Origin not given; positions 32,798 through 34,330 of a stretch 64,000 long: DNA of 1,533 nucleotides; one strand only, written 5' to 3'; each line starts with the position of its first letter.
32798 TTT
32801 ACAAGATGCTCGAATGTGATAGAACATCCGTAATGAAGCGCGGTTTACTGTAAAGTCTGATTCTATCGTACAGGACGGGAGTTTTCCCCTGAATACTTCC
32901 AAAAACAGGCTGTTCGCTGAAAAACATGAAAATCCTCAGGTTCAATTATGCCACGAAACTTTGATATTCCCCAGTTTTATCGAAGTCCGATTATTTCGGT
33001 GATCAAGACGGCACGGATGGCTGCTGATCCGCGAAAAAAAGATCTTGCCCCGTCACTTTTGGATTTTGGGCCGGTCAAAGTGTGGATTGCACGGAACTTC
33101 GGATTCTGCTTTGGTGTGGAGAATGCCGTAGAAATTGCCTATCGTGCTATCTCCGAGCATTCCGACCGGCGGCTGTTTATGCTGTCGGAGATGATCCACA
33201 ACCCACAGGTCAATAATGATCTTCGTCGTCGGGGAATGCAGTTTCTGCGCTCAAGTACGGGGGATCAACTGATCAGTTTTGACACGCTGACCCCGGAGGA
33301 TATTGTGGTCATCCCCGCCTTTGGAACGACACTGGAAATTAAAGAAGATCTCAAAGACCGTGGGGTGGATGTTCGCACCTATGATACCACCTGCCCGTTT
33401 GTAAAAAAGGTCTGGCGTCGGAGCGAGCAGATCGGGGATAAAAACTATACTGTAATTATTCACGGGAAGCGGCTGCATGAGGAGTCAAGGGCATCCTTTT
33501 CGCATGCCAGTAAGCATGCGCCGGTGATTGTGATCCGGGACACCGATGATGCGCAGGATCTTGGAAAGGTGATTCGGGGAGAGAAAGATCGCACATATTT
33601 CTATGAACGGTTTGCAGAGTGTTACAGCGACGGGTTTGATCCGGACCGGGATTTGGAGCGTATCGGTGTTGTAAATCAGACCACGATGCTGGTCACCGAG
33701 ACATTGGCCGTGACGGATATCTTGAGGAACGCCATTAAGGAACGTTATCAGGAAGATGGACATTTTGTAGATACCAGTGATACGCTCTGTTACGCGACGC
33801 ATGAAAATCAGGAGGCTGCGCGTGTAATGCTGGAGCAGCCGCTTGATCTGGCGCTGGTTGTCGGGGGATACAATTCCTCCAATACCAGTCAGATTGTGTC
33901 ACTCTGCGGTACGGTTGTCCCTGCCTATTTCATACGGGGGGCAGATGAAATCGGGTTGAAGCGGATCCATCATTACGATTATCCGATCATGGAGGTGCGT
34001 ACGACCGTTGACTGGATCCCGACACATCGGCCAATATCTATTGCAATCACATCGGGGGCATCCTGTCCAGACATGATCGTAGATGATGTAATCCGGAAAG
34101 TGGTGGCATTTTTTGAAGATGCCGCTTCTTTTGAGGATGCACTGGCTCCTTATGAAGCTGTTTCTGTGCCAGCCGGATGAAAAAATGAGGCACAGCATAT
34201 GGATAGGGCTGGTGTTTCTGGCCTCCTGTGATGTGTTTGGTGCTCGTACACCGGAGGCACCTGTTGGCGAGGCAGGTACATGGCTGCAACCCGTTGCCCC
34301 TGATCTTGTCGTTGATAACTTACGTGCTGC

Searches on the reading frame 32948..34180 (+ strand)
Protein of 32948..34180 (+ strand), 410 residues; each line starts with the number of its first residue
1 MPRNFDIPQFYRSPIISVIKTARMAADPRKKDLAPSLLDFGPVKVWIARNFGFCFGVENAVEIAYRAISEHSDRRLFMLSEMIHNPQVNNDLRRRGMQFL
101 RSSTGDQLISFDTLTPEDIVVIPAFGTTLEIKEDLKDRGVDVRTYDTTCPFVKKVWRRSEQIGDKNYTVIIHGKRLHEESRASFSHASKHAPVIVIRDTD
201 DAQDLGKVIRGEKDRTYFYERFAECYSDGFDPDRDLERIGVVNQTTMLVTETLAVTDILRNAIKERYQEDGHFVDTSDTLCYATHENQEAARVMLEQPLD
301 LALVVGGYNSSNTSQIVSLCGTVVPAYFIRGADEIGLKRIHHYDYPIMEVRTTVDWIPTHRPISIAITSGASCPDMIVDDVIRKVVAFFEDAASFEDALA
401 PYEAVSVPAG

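Call 24: search_protein_families(library=pfam, proteins=[window:32948-34180:+], max_evalue=1)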
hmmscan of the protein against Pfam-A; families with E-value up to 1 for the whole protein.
window:32948-34180:+ (410 aa): 2 families
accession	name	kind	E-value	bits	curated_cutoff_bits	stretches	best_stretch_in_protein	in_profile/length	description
PF02401.23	LYTB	-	1.2e-67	228.5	24.5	1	45-385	1-266/267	LytB protein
PF21658.2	LNYV_PP_C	-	0.032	14.7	27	1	111-141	27-57/60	Lettuce necrotic yellow virus phosphoprotein C-terminal domain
